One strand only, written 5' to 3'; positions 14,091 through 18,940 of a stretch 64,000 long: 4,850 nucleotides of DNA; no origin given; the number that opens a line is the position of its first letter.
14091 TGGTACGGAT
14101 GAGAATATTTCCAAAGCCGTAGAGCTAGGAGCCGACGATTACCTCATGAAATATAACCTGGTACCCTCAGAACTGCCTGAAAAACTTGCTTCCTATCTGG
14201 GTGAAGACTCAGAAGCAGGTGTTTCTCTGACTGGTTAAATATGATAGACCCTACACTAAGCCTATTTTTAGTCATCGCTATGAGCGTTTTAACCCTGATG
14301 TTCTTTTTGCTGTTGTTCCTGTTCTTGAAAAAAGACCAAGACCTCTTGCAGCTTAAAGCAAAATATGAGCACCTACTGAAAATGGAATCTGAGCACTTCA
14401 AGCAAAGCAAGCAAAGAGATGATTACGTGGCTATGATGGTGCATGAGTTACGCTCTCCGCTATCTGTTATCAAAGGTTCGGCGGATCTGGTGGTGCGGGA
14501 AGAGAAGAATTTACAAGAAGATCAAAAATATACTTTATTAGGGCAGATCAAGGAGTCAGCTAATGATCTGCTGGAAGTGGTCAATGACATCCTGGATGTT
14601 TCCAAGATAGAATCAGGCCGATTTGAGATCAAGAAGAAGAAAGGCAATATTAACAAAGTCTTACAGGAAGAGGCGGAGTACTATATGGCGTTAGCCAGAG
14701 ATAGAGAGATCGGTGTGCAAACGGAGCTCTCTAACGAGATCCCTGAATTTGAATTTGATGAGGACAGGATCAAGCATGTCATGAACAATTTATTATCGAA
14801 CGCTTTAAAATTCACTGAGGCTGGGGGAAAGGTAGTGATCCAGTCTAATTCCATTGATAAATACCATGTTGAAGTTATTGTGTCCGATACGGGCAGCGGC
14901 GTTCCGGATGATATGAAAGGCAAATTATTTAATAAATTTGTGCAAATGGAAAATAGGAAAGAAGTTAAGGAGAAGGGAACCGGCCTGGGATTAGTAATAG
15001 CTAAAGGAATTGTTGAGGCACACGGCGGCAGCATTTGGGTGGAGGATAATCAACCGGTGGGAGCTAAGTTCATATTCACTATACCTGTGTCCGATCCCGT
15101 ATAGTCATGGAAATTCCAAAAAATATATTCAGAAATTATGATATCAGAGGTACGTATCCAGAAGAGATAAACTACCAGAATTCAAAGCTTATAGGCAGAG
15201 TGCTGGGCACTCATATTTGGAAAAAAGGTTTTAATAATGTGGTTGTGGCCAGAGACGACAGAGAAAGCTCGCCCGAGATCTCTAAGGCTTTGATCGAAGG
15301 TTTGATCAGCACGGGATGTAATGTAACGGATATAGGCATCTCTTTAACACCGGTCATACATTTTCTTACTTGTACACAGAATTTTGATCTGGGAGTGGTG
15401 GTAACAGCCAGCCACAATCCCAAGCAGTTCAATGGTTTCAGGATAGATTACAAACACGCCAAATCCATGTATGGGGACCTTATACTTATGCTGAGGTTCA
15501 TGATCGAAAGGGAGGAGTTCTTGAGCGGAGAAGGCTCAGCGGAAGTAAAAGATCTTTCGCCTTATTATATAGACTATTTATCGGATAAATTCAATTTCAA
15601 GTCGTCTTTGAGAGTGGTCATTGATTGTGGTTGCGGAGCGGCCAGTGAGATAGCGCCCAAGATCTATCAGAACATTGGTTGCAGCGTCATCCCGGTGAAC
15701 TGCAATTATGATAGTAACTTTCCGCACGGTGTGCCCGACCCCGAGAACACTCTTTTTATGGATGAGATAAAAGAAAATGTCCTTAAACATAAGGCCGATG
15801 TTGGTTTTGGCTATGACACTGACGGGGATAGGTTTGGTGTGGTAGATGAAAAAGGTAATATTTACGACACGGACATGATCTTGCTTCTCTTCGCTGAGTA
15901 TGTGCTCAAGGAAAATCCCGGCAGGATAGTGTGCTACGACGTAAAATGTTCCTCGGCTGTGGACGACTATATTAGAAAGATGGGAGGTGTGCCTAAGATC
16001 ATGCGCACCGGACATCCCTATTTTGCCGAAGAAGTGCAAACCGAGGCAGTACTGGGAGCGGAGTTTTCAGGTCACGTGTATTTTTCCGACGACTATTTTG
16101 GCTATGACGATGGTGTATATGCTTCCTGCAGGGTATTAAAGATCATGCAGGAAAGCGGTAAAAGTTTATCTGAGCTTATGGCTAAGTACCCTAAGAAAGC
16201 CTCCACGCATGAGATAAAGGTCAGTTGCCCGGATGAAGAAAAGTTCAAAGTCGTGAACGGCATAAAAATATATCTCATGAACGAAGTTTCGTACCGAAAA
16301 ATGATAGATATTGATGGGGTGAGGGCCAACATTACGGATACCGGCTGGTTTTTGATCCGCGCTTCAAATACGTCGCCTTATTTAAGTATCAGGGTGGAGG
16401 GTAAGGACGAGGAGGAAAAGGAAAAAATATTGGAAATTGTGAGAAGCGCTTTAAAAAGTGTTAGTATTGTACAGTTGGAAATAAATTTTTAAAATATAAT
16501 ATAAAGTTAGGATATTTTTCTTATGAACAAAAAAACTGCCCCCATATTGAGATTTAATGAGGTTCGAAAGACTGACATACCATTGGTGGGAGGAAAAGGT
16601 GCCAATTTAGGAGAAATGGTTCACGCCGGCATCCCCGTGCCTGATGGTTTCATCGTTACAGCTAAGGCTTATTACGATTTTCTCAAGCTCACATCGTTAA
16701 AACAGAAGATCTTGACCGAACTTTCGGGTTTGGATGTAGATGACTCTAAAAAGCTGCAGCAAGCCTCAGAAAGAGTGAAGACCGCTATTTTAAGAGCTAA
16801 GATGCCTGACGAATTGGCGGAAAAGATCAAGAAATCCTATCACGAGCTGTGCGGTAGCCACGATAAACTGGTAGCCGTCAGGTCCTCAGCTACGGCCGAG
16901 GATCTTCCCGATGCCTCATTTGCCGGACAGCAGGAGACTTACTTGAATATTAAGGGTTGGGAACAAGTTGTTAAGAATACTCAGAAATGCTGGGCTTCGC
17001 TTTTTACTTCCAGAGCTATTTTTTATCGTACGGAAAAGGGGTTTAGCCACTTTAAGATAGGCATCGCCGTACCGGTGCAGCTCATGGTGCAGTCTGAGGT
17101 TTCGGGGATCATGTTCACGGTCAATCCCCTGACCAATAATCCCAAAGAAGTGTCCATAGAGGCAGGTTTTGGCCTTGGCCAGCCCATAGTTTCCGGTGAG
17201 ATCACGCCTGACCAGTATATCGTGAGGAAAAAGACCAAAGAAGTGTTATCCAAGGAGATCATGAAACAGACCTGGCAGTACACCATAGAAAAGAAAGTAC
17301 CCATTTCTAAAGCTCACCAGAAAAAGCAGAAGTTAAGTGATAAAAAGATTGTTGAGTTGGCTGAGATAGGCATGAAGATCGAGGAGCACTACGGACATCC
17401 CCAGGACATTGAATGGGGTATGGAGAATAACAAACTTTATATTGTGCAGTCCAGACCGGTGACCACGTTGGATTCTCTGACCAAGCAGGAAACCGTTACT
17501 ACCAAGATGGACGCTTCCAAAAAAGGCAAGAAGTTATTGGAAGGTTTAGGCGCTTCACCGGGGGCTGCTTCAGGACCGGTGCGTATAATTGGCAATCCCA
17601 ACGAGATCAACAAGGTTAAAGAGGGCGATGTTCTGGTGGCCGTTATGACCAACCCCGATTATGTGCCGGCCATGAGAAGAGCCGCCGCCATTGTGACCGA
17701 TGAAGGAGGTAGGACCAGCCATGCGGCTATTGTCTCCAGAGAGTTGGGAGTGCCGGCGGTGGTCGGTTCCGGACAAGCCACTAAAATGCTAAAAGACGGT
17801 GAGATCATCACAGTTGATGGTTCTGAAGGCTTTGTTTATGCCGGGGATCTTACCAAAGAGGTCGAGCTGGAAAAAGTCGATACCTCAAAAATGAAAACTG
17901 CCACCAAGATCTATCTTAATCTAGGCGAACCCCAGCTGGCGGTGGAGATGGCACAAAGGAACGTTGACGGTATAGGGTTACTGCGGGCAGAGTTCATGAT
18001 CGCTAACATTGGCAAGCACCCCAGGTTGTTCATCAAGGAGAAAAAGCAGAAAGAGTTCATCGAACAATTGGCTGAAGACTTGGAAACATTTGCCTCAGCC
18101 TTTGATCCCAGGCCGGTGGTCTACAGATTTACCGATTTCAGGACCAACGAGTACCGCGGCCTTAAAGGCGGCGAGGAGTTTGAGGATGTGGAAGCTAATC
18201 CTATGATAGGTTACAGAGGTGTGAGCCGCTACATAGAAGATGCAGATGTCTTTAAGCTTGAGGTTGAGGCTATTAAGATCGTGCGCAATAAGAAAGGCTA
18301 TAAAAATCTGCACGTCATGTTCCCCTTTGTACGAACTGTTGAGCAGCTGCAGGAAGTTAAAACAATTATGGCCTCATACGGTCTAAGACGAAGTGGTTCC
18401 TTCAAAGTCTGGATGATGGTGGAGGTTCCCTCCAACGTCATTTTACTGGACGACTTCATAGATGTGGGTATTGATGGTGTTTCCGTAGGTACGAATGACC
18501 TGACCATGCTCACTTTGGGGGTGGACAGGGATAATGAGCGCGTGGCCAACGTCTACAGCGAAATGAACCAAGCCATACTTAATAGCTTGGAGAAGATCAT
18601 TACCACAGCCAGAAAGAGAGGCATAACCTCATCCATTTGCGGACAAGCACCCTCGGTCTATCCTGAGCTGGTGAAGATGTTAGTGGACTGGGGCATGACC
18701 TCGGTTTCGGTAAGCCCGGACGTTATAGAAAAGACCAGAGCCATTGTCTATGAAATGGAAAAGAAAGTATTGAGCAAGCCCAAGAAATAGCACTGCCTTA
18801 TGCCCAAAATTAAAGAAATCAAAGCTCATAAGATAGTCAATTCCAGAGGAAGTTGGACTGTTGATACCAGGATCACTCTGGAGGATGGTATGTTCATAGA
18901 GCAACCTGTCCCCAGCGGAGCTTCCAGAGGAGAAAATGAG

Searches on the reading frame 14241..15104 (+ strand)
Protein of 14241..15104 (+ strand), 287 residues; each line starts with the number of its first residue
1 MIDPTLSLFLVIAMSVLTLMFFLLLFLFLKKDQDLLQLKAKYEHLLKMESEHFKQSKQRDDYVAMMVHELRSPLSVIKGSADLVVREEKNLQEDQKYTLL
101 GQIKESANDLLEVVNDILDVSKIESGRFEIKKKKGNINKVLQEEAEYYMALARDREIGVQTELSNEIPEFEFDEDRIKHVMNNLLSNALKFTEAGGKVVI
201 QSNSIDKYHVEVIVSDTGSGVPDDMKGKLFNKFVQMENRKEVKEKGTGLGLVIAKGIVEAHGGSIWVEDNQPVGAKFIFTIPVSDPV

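Call 26: search_protein_families(library=pfam, proteins=[window:14241-15104:+], max_evalue=0.0001)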
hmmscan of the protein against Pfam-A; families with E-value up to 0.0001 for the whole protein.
window:14241-15104:+ (287 aa): 2 families
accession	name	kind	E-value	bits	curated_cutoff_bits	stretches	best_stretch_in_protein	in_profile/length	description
PF02518.31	HATPase_c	-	3.1e-27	95.7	26.4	1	173-283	2-109/111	Histidine kinase-, DNA gyrase B-, and HSP90-like ATPase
PF00512.31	HisKA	-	2.4e-15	56.8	26.9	1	59-126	2-66/66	His Kinase A (phospho-acceptor) domain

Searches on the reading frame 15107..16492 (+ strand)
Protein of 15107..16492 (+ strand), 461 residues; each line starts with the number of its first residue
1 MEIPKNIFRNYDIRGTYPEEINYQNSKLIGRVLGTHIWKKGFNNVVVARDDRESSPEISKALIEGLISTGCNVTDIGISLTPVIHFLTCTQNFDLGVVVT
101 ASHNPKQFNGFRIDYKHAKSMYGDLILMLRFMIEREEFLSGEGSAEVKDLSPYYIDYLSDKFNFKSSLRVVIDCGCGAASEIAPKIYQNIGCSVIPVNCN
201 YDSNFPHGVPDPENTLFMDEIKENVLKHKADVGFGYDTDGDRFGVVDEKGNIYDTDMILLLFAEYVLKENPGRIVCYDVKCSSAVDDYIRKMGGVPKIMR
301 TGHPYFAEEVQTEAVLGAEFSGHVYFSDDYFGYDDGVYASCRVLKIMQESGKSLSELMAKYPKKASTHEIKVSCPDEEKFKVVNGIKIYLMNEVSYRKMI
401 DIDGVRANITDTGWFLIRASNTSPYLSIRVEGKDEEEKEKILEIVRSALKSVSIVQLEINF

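Call 26: search_protein_families(library=pfam, proteins=[window:15107-16492:+], max_evalue=0.0001)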
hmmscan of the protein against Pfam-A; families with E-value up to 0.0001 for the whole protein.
window:15107-16492:+ (461 aa): 4 families
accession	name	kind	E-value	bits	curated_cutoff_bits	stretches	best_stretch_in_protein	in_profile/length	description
PF02878.22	PGM_PMM_I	-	6.8e-29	100.8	22.5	1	6-119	2-117/138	Phosphoglucomutase/phosphomannomutase, alpha/beta/alpha domain I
PF02879.22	PGM_PMM_II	-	7e-25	88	29.3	1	154-250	3-103/103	Phosphoglucomutase/phosphomannomutase, alpha/beta/alpha domain II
PF02880.22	PGM_PMM_III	-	1.9e-24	86.4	20.7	1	255-362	2-112/115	Phosphoglucomutase/phosphomannomutase, alpha/beta/alpha domain III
PF00408.26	PGM_PMM_IV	-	1.7e-10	41.2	23.1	1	369-446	1-66/68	Phosphoglucomutase/phosphomannomutase, C-terminal domain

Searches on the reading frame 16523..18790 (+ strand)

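Call 26: search_protein_families(library=pfam, proteins=[window:16523-18790:+], max_evalue=0.0001)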
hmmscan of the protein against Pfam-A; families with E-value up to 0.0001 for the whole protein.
window:16523-18790:+ (755 aa): 4 families
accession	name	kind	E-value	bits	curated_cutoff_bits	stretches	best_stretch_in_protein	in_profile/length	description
PF01326.24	PPDK_N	-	4.4e-112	375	27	1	20-329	2-325/328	Pyruvate phosphate dikinase, AMP/ATP-binding domain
PF02896.24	PEP-utilizers_C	-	4.5e-70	236.6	22.8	1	455-745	14-291/293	PEP-utilising enzyme, PEP-binding domain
PF00391.29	PEP-utilizers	-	1.2e-28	99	23.1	1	366-436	2-72/72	PEP-utilising enzyme, mobile domain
PF03328.21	HpcH_HpaI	-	6.9e-05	22.7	25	0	597-702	87-190/221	HpcH/HpaI aldolase/citrate lyase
